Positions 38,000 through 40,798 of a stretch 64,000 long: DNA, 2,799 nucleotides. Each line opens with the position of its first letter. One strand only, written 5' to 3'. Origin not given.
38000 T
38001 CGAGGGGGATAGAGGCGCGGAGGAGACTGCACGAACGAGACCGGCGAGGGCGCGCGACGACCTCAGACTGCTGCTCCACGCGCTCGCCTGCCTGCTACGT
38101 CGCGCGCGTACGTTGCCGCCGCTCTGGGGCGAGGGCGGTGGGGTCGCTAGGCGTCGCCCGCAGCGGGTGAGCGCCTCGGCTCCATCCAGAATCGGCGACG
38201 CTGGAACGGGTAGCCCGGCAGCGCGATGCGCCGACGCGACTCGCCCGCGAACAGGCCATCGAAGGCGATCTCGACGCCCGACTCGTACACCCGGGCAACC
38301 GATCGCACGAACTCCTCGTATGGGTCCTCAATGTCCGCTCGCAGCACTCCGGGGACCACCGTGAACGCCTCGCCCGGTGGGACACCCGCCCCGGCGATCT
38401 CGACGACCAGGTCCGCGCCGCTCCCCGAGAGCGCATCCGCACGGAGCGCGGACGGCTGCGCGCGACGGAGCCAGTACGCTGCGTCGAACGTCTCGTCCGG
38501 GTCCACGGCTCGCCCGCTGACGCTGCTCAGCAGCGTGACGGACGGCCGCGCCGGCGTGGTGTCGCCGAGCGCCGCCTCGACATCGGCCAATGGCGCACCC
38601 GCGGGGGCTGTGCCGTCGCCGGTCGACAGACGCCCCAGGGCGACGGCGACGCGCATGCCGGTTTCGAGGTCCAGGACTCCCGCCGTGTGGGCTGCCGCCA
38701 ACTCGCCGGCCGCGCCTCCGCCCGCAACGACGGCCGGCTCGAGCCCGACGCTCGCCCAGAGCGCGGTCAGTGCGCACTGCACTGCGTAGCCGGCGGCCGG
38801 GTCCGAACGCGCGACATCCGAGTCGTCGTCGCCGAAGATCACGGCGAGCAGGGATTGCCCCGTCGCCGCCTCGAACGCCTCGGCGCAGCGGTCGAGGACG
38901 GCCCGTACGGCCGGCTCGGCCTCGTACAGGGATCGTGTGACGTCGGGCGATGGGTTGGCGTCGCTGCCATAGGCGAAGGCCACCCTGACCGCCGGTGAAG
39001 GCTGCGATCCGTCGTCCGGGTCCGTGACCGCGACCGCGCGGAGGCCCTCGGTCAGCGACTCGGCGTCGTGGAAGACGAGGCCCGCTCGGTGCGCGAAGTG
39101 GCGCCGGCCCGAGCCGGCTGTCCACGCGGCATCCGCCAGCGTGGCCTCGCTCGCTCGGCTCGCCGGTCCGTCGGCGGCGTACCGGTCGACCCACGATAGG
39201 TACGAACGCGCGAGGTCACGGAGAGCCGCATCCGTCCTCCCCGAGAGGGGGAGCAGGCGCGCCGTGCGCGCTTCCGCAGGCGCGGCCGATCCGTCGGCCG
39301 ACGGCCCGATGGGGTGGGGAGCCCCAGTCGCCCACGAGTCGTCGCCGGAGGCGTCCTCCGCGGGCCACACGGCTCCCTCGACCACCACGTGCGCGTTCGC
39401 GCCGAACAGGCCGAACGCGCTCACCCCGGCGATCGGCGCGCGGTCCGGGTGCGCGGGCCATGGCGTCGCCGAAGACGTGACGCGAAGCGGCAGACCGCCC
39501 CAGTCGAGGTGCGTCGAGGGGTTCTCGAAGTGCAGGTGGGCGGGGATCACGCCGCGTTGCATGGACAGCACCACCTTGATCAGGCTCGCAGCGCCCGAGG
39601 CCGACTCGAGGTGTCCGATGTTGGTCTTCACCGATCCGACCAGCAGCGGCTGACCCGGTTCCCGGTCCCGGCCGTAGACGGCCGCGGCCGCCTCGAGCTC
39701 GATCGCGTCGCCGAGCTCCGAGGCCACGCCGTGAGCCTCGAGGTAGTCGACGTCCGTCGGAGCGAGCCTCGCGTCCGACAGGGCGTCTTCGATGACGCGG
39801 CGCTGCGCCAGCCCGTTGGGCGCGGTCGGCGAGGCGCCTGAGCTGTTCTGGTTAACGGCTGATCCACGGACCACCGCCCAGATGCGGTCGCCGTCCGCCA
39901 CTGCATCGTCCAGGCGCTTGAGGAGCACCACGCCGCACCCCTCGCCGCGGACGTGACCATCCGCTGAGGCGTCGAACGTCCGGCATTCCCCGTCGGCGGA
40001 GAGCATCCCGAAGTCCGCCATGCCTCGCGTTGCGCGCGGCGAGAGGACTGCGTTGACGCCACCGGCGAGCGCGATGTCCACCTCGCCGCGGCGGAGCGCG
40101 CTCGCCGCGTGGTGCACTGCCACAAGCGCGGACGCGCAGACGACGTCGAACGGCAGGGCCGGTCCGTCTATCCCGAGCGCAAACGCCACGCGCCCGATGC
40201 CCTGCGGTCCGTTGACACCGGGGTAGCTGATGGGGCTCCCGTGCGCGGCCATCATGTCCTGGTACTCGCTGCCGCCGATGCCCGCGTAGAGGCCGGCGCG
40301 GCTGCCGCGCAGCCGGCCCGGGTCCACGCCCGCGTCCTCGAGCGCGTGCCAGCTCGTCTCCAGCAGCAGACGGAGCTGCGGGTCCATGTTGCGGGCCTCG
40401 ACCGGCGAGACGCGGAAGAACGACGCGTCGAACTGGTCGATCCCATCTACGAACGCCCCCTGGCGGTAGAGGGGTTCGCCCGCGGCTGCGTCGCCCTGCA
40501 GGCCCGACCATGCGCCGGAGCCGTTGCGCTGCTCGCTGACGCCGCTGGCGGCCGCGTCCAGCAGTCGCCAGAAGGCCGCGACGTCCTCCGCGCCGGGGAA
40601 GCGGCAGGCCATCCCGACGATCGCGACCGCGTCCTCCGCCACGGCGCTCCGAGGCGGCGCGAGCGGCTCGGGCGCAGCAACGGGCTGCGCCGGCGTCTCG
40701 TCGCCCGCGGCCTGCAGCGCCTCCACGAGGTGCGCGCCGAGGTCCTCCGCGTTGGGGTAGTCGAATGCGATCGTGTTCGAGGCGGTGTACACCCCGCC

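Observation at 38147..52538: Orphan type I PKS operon whose assembly line is incomplete in cis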

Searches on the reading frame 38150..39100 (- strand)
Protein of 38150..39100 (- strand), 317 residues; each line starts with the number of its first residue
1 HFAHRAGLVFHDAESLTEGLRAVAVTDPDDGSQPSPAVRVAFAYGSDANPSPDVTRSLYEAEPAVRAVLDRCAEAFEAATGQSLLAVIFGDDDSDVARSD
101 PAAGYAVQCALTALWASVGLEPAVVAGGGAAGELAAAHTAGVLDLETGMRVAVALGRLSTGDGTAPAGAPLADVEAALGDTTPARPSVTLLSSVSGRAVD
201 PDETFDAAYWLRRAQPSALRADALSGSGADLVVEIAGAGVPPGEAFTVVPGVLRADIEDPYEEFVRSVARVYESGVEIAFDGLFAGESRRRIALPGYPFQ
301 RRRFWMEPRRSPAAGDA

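Call 69: search_protein_families(library=pfam, proteins=[window:38150-39100:-], max_evalue=1)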
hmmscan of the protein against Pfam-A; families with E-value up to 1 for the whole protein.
window:38150-39100:- (317 aa): 1 family
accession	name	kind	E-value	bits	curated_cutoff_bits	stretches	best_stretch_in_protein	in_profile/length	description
PF00698.26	Acyl_transf_1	-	5.2e-17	62.7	32.7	1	56-159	16-120/319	Acyl transferase domain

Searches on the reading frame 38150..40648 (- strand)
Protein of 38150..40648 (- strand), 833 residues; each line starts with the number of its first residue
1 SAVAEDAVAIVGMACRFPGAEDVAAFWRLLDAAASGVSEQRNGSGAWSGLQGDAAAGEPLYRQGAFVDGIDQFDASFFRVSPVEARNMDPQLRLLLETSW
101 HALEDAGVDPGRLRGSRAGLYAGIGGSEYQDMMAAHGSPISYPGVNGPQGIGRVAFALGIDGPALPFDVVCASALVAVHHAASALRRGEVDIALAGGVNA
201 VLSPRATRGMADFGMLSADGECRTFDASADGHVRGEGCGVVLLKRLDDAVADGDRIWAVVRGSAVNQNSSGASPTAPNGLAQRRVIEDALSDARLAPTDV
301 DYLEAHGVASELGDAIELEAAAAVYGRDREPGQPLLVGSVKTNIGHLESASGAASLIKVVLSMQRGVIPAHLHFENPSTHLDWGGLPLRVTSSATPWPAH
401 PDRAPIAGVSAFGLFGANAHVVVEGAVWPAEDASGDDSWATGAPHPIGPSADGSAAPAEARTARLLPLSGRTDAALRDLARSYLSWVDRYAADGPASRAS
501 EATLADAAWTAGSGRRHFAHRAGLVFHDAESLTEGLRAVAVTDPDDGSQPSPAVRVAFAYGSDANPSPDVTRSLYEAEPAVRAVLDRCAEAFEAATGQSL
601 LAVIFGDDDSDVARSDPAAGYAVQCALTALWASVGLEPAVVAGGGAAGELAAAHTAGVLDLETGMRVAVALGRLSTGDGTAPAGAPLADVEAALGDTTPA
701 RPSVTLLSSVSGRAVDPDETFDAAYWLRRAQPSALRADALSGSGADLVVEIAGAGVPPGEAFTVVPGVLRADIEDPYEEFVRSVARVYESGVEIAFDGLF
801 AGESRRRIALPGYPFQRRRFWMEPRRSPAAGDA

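Call 9: find_homologous_proteins(query=window:38150-40648:-, max_evalue=1e-30)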
Query window:38150-40648:- (833 aa): 5263 proteins with E <= 1e-30 among 8000 candidates; the best 120 are listed.
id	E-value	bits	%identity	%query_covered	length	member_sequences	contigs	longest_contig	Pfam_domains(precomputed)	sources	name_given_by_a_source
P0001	0.0e+0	1116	70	89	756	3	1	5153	PF22336.3,PF00109.33,PF22621.3,PF00108.30,PF02801.29,PF16197.12,PF00698.27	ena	-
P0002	2.1e-295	1000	60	99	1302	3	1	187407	PF08659.17,PF22336.3,PF00109.33,PF22621.3,PF00550.32,PF13561.13,PF00106.32,PF02801.29,PF16197.12,PF00698.27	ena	-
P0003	9.1e-283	959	58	98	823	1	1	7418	PF22336.3,PF00109.33,PF22621.3,PF02801.29,PF16197.12,PF00698.27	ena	-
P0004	4.2e-282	956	78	71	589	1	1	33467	PF22336.3,PF22621.3,PF02801.29,PF16197.12,PF00698.27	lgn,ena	-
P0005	1.2e-266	905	60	87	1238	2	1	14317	PF08659.17,PF22336.3,PF00109.33,PF22621.3,PF00550.32,PF00106.32,PF02801.29,PF16197.12,PF00698.27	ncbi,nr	ncbi:MAG: SDR family NAD(P)-dependent oxidoreductase, partial [Chloroflexi bacterium]|nr:SDR family 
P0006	4.6e-261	887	54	98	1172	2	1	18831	PF08659.17,PF22336.3,PF00109.33,PF22621.3,PF00550.32,PF02801.29,PF16197.12,PF00698.27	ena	-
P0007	2.1e-258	878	53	98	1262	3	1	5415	PF08659.17,PF22336.3,PF00109.33,PF22621.3,PF00550.32,PF13561.13,PF00106.32,PF02801.29,PF16197.12,PF13602.13,PF00698.27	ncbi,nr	ncbi:MAG: SDR family NAD(P)-dependent oxidoreductase [Nitrospira sp. SB0672_bin_25]|nr:SDR family NA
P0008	3.2e-258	877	54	99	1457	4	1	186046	PF08659.17,PF22336.3,PF00109.33,PF22621.3,PF00550.32,PF13561.13,PF16197.12,PF00698.27,PF00107.33,PF00106.32,PF02801.29,PF13602.13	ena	-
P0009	2.6e-256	871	53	99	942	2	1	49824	PF22336.3,PF00109.33,PF22621.3,PF00550.32,PF02801.29,PF16197.12,PF00698.27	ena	-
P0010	1.1e-254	866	53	98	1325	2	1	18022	PF08659.17,PF22336.3,PF00109.33,PF22621.3,PF00550.32,PF13561.13,PF00106.32,PF02801.29,PF16197.12,PF13602.13,PF00698.27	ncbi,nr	ncbi:MAG: SDR family NAD(P)-dependent oxidoreductase, partial [Gemmatimonadaceae bacterium]|nr:SDR f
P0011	7.0e-251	853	52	99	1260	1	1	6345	PF08659.17,PF22336.3,PF00109.33,PF22621.3,PF00550.32,PF13561.13,PF00106.32,PF02801.29,PF16197.12,PF00698.27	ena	-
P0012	7.1e-249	846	52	99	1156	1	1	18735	PF08659.17,PF22336.3,PF00109.33,PF22621.3,PF00550.32,PF02801.29,PF16197.12,PF00698.27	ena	-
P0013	1.5e-248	845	51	98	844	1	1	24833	PF22336.3,PF00109.33,PF22621.3,PF02801.29,PF16197.12,PF00698.27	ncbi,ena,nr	ncbi:MAG: type I polyketide synthase [Bryobacterales bacterium]|nr:type I polyketide synthase [Bryob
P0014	1.8e-248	845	53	98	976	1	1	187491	PF22336.3,PF00109.33,PF22621.3,PF00550.32,PF02801.29,PF16197.12,PF00698.27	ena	-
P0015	3.5e-248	844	53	95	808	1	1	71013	PF22336.3,PF00109.33,PF22621.3,PF02801.29,PF16197.12,PF00698.27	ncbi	-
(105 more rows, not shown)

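Call 11: find_encoding_contigs(protein=P0002, flank=10000, max_places=2)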
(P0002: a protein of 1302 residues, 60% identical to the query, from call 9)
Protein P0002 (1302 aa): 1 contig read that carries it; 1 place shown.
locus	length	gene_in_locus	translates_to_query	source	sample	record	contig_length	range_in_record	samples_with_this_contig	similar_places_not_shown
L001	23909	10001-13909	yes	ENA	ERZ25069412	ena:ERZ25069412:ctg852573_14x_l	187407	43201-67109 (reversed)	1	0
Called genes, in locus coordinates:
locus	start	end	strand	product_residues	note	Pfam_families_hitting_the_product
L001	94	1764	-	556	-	PF01642:MM_CoA_mutase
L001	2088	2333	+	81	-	PF00550:PP-binding (weak)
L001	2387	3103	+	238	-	PF22624:AASDHPPT_N, PF01648:ACPS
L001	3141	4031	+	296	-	PF12697:Abhydrolase_6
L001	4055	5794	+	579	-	PF00860:Xan_ur_permease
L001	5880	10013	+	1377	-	PF00109:ketoacyl-synt, PF02801:Ketoacyl-synt_C, PF16197:KAsynt_C_assoc, PF22336:RhiE-like_linker, PF22621:CurL-like_PKS_C, PF00698:Acyl_transf_1, PF21089:PKS_DH_N, PF14765:PS-DH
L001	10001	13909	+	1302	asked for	PF00106:adh_short, PF08659:KR, PF13561:adh_short_C2, PF00550:PP-binding, PF00109:ketoacyl-synt, PF02801:Ketoacyl-synt_C, PF16197:KAsynt_C_assoc, PF22336:RhiE-like_linker, +2 more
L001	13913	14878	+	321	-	PF02126:PTE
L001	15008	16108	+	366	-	PF08240:ADH_N, PF16912:Glu_dehyd_C (faint), PF00107:ADH_zinc_N, PF13602:ADH_zinc_N_2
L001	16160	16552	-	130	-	PF00903:Glyoxalase, PF13669:Glyoxalase_4 (weak), PF18029:Glyoxalase_6 (weak)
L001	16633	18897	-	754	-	PF20656:MS_N, PF01274:MS_TIM-barrel, PF20659:MS_C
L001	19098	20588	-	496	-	PF07690:MFS_1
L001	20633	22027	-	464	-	PF02515:CoA_transf_3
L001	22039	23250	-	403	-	PF02515:CoA_transf_3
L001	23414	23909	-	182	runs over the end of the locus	PF01370:Epimerase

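Call 12: find_encoding_contigs(protein=P0008, flank=10000, max_places=2)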
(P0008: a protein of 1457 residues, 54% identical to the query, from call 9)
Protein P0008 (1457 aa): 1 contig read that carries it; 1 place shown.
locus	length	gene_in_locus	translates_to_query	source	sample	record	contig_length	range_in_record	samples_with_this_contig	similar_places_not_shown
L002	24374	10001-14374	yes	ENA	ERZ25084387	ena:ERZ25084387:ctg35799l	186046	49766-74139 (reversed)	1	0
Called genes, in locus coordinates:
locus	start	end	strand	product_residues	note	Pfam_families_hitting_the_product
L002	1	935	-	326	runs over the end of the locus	-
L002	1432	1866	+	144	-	PF08818:DUF1801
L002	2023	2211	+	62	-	-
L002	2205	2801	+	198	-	PF00106:adh_short, PF13561:adh_short_C2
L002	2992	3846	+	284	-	PF19656:DUF6159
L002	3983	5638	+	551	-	PF00109:ketoacyl-synt, PF00108:Thiolase_N (faint), PF02801:Ketoacyl-synt_C, PF16197:KAsynt_C_assoc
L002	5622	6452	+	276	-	PF00698:Acyl_transf_1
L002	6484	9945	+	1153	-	PF21089:PKS_DH_N, PF14765:PS-DH, PF13489:Methyltransf_23, PF08241:Methyltransf_11, PF08242:Methyltransf_12, PF13649:Methyltransf_25, PF22953:SpnB_Rossmann (weak)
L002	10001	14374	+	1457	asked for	PF00107:ADH_zinc_N, PF13602:ADH_zinc_N_2, PF00106:adh_short, PF08659:KR, PF13561:adh_short_C2, PF00550:PP-binding, PF00109:ketoacyl-synt, PF02801:Ketoacyl-synt_C, +4 more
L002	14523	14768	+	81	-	PF00550:PP-binding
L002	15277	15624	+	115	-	PF01648:ACPS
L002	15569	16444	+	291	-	PF12697:Abhydrolase_6 (weak)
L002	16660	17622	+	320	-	PF13433:Peripla_BP_5, PF13458:Peripla_BP_6, PF01094:ANF_receptor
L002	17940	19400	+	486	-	PF04174:CP_ATPgrasp_1, PF14403:CP_ATPgrasp_2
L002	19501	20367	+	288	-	PF04168:Alpha-E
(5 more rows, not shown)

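Call 21: find_related_loci(query=window:38150-40648:-, collection=genome_contigs, flank=10000)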
Query window:38150-40648:- (833 aa) in genome_contigs; peptide patterns used: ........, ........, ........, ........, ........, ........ (x = any residue, [..] = any of these).
600 stretches matched a pattern (row limit reached: there are more); 562 encode a relative of the query (tblastn E <= 1e-3); the best 80 are kept; 78 distinct loci.
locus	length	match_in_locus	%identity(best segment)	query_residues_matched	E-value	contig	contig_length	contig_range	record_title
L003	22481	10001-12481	55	5-823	0e+0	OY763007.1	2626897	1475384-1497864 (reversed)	MAG: Nitrospirales bacterium isolate d9641d0a-9015-4cc2-bf8e-6a264f466c72 genome assembly, chromosome: 1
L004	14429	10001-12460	54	5-822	0e+0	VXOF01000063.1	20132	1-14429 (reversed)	MAG: Nitrospira sp. SB0662_bin_26 NODE_2518_length_20132_cov_35.192608, whole genome shotgun sequence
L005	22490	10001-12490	54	5-826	0e+0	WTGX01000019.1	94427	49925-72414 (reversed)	MAG: Nitrospira sp. isolate CO36405bin_1 NODE_51_length_94427_cov_339.272019, whole genome shotgun sequence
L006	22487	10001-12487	53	5-822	0e+0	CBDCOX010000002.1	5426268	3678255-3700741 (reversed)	MAG: Candidatus Latescibacterota bacterium isolate 3c4b53aa-e325-4963-aa18-2d5493478633 genome assembly, contig: contig_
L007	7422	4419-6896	53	5-823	0e+0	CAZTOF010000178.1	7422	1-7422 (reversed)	MAG TPA_asm: uncultured Gemmatimonadaceae bacterium isolate SRP338948_co1_51 genome assembly, contig: k141_252782, whole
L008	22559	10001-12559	51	5-826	0e+0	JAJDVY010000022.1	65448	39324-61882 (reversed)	MAG: Nitrospirales bacterium isolate jk18x22bins.71 k141_589679, whole genome shotgun sequence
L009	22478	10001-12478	52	5-822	0e+0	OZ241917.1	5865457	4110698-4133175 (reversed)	MAG: Candidatus Latescibacterota bacterium isolate 5e8d6608-c5e3-4027-8d72-793febe4c990 genome assembly, chromosome: 1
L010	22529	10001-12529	52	5-829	0e+0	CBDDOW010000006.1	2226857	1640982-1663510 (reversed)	MAG: Nitrospirales bacterium isolate 0b37e4ec-b941-4f54-8453-c20577e00895 genome assembly, contig: contig_6, whole genom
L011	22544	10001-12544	51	1-824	0e+0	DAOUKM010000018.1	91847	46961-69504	MAG TPA_asm: Dehalococcoidia bacterium isolate S5_329 k113_964326, whole genome shotgun sequence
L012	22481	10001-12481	51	5-822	0e+0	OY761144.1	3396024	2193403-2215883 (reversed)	MAG: Dehalococcoidia bacterium isolate d500c233-76a3-46e4-a508-06ea1f82037c genome assembly, chromosome: 1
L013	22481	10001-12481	51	4-823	0e+0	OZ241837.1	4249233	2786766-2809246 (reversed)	MAG: Arenicellales bacterium isolate e136e302-b5bb-49f9-86ed-29cc4dfdc771 genome assembly, chromosome: 1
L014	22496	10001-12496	52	5-823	0e+0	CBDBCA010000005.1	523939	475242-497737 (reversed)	MAG: Alphaproteobacteria bacterium isolate 48c0c1bc-ee5b-4fda-b559-4fcb29a961b4 genome assembly, contig: contig_5, whole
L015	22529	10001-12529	50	5-822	0e+0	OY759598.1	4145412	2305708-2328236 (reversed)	MAG: Dehalococcoidia bacterium isolate 9e3974e8-1b76-4a2a-ace1-a6b9f67a3735 genome assembly, chromosome: 1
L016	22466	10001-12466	52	6-827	0e+0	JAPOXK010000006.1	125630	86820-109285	MAG: Chloroflexota bacterium isolate COS3_bin_3 NODE_63_length_125630_cov_21.0319, whole genome shotgun sequence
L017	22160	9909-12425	52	5-830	0e+0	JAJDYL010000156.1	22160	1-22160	MAG: Alphaproteobacteria bacterium isolate jk18x34bins.26 k141_389004, whole genome shotgun sequence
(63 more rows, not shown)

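Call 28: find_encoding_contigs(protein=P0004, flank=10000, max_places=3)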
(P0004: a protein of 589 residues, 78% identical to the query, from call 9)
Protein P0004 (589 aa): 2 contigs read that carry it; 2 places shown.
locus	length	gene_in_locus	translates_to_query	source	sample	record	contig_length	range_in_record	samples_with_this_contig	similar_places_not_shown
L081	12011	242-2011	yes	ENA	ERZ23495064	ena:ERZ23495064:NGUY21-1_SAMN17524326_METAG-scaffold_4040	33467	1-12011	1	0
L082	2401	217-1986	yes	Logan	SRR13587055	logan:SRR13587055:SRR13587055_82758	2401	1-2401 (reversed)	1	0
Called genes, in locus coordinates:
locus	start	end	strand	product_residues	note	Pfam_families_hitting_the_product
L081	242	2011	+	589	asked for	PF02801:Ketoacyl-synt_C, PF16197:KAsynt_C_assoc, PF22336:RhiE-like_linker, PF22621:CurL-like_PKS_C, PF00698:Acyl_transf_1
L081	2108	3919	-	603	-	PF00664:ABC_membrane, PF02463:SMC_N (faint), PF00005:ABC_tran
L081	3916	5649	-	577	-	PF00664:ABC_membrane, PF00005:ABC_tran, PF02463:SMC_N (weak)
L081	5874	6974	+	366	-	-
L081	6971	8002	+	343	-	PF01032:FecCD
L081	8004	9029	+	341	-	PF01032:FecCD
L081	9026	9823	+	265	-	PF09818:ABC_ATPase (faint), PF00005:ABC_tran, PF13555:AAA_29 (weak), PF02463:SMC_N (faint), PF13304:AAA_21 (weak)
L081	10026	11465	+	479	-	-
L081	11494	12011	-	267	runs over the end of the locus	PF03721:UDPG_MGDP_dh_N (weak), PF00984:UDPG_MGDP_dh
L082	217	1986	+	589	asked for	PF02801:Ketoacyl-synt_C, PF16197:KAsynt_C_assoc, PF22336:RhiE-like_linker, PF22621:CurL-like_PKS_C, PF00698:Acyl_transf_1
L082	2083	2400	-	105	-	?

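Call 29: find_encoding_contigs(protein=P0001, flank=10000, max_places=3)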
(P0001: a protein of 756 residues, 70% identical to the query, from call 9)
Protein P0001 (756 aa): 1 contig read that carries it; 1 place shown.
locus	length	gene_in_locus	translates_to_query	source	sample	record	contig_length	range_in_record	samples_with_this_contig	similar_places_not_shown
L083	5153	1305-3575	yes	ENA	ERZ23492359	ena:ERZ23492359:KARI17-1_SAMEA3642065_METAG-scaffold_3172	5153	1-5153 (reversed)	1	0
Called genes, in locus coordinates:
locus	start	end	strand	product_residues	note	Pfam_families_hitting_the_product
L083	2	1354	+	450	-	?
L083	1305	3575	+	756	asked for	PF00109:ketoacyl-synt, PF00108:Thiolase_N (faint), PF02801:Ketoacyl-synt_C, PF16197:KAsynt_C_assoc, PF22336:RhiE-like_linker, PF22621:CurL-like_PKS_C, PF00698:Acyl_transf_1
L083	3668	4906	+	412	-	PF02515:CoA_transf_3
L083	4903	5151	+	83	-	?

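Call 69: search_protein_families(library=pfam, proteins=[window:38150-40648:-], max_evalue=1)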
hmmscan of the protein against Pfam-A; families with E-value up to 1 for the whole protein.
window:38150-40648:- (833 aa): 8 families
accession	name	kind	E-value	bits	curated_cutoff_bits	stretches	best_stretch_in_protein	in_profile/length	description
PF00109.32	ketoacyl-synt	-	1.7e-73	247.8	20.8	1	6-249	2-252/252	Beta-ketoacyl synthase, N-terminal domain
PF02801.28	Ketoacyl-synt_C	-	5.8e-40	136.4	20.8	1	258-375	2-119/119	Beta-ketoacyl synthase, C-terminal domain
PF00698.26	Acyl_transf_1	-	7.7e-16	58.9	32.7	1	572-675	16-120/319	Acyl transferase domain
PF22621.2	CurL-like_PKS_C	-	1.3e-11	44.7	27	1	465-536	2-64/64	CurL-like, PKS C-terminal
PF16197.11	KAsynt_C_assoc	-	1.7e-09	38.5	33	1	377-488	1-85/111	Ketoacyl-synthetase C-terminal extension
PF22336.2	RhiE-like_linker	-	1.7e-06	28.3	27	1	468-540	2-64/67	RhiE-like, KS-MAT linker domain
PF00108.29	Thiolase_N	-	1.6e-05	24.9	26.4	1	154-199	66-113/260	Thiolase, N-terminal domain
PF07831.19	PYNP_C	-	0.17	12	27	0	238-259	32-53/75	Pyrimidine nucleoside phosphorylase C-terminal domain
